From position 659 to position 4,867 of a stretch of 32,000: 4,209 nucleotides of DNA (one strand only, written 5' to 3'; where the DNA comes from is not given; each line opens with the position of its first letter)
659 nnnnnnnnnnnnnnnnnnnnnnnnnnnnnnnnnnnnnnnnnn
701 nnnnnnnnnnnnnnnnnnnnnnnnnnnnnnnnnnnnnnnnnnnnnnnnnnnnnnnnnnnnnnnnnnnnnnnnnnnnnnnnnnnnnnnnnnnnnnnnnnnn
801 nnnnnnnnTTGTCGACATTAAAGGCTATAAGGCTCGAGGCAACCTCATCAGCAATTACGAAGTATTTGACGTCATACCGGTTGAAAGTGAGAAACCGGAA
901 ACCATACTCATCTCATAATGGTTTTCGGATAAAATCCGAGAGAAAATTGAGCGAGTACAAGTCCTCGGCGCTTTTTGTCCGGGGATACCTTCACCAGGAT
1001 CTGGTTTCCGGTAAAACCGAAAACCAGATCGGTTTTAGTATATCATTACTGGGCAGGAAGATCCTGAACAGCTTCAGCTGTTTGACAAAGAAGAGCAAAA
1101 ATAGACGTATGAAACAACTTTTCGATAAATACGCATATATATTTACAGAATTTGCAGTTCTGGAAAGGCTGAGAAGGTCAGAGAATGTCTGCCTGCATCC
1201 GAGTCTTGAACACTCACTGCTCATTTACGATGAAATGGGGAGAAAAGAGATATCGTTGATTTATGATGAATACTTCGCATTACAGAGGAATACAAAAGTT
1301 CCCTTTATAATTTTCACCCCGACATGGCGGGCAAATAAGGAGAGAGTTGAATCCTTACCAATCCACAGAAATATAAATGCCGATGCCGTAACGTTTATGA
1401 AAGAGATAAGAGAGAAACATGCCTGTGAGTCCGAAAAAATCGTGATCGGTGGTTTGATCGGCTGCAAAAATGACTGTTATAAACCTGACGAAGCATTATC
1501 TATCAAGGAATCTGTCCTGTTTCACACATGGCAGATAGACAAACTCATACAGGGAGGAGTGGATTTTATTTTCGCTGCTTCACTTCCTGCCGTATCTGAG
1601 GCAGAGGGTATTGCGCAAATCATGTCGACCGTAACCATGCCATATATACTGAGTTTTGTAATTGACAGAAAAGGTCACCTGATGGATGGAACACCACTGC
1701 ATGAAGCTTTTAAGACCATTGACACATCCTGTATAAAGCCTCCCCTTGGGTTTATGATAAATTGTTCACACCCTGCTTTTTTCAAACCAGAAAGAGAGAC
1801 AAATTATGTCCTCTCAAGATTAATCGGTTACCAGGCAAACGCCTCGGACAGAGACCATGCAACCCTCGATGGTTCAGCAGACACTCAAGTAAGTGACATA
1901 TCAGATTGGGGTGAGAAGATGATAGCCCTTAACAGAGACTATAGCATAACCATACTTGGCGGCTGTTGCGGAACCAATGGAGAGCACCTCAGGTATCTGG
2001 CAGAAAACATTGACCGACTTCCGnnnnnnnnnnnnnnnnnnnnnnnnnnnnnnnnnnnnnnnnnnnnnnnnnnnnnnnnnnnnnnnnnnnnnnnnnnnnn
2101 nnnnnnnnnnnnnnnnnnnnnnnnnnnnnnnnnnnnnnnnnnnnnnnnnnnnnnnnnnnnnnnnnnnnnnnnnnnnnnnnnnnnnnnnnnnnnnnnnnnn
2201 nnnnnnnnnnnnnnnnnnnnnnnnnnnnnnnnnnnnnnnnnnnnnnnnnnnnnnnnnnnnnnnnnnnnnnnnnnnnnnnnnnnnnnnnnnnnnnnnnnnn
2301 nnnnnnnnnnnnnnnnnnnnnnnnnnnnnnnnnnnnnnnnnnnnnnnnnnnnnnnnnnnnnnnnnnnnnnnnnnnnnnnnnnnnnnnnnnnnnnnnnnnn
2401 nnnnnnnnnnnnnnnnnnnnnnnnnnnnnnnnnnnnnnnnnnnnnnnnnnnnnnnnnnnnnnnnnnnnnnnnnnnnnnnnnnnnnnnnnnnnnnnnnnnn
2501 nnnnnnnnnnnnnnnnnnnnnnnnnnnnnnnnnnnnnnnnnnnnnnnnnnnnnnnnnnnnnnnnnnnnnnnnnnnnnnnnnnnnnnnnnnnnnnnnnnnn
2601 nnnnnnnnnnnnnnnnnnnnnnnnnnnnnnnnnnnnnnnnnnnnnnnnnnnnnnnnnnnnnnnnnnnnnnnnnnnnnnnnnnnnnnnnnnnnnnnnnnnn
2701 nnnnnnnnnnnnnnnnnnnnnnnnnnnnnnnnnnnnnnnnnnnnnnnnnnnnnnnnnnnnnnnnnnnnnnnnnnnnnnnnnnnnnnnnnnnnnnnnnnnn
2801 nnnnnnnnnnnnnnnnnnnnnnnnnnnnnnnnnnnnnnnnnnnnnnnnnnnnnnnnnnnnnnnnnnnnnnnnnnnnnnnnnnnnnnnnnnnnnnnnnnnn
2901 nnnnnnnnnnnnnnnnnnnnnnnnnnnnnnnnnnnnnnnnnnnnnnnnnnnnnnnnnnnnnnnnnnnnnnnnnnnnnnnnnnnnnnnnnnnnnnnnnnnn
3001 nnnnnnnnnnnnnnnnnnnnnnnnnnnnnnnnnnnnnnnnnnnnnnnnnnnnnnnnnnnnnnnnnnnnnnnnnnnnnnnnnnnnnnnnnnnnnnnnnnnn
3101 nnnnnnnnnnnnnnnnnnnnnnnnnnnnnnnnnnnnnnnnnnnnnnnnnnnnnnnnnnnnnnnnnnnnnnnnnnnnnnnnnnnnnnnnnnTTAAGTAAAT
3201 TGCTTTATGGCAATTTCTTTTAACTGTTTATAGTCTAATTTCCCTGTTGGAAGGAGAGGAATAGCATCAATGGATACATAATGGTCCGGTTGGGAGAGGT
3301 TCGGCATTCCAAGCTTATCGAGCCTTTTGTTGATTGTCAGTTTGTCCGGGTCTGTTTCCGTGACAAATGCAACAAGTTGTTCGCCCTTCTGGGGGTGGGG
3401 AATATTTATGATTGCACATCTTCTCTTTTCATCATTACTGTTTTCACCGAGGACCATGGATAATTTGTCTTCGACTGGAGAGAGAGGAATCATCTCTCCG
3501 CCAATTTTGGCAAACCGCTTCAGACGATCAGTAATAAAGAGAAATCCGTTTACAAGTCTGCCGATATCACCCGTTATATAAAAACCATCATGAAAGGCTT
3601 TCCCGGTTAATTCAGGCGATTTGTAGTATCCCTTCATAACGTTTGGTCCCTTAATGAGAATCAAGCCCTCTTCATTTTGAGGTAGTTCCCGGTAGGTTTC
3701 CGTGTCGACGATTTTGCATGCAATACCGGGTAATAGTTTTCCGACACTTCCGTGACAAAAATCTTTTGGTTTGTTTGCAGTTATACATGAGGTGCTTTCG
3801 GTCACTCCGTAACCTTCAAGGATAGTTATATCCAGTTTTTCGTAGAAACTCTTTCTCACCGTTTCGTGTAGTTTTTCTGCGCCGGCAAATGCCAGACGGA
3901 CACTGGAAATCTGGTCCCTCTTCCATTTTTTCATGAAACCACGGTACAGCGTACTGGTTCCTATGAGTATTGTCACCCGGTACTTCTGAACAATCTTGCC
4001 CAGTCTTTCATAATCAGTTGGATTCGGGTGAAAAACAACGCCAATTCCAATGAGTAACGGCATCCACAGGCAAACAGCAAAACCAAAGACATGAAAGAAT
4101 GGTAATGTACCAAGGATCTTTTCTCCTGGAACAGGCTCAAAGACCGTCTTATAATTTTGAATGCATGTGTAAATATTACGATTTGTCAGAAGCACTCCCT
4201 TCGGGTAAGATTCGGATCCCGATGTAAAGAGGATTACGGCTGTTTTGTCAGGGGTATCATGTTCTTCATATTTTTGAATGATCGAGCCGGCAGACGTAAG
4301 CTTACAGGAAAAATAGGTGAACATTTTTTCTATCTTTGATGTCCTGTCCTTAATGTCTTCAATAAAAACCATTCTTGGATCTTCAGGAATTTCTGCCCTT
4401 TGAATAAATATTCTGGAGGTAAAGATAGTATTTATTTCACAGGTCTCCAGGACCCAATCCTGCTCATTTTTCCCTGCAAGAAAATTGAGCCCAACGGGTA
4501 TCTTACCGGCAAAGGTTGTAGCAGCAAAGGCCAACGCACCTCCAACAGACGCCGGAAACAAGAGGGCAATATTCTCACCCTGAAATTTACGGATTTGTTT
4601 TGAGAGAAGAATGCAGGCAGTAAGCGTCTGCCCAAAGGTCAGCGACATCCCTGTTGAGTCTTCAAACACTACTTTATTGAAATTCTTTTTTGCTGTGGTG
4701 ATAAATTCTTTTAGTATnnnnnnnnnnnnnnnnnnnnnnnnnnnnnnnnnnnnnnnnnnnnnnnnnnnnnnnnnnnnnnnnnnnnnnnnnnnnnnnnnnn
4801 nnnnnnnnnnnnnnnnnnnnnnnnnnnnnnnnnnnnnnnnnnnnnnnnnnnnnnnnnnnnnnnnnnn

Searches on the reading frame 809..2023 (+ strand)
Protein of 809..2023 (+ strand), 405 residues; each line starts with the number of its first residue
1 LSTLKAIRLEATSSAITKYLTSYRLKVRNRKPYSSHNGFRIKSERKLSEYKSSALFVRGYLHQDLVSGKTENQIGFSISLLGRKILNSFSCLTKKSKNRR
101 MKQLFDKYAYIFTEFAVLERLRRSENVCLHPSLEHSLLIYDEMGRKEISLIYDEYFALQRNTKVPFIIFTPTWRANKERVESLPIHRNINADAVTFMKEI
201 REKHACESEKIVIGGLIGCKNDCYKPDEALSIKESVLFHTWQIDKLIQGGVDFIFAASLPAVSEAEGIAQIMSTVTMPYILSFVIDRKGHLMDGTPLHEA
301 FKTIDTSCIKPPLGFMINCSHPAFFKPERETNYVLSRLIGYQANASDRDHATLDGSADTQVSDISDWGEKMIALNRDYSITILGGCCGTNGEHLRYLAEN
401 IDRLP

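Call 20: search_protein_families(library=pfam, proteins=[window:809-2023:+])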
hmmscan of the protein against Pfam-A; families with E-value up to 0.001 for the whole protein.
window:809-2023:+ (405 aa): 1 family
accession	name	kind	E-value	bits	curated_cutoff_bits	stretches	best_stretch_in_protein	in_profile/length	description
PF02574.22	S-methyl_trans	-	4.5e-30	105.9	22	1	146-400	32-282/283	Homocysteine S-methyltransferase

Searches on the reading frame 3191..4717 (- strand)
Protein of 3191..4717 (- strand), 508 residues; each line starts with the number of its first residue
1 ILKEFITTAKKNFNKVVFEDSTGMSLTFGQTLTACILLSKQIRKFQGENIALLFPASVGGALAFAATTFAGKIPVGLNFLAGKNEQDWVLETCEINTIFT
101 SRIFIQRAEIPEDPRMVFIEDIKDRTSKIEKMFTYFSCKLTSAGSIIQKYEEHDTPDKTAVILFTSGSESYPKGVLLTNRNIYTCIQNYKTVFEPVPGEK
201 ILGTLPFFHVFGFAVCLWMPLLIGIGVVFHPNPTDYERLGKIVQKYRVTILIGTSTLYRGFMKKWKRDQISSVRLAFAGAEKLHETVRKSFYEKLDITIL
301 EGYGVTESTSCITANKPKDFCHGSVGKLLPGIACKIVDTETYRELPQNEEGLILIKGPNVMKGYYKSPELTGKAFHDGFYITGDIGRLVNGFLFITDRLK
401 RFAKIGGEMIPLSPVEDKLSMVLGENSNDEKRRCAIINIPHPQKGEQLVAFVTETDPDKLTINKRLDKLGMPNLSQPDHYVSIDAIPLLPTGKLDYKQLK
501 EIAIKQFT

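Call 20: search_protein_families(library=pfam, proteins=[window:3191-4717:-])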
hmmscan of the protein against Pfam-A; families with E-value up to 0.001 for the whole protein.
window:3191-4717:- (508 aa): 2 families
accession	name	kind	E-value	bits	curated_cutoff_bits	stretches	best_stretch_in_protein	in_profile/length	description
PF00501.34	AMP-binding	-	3.1e-64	217.6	29.9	1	8-365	4-384/384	AMP-binding enzyme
PF13193.12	AMP-binding_C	-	0.00093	20.5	24.5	0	433-493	14-76/76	AMP-binding enzyme C-terminal domain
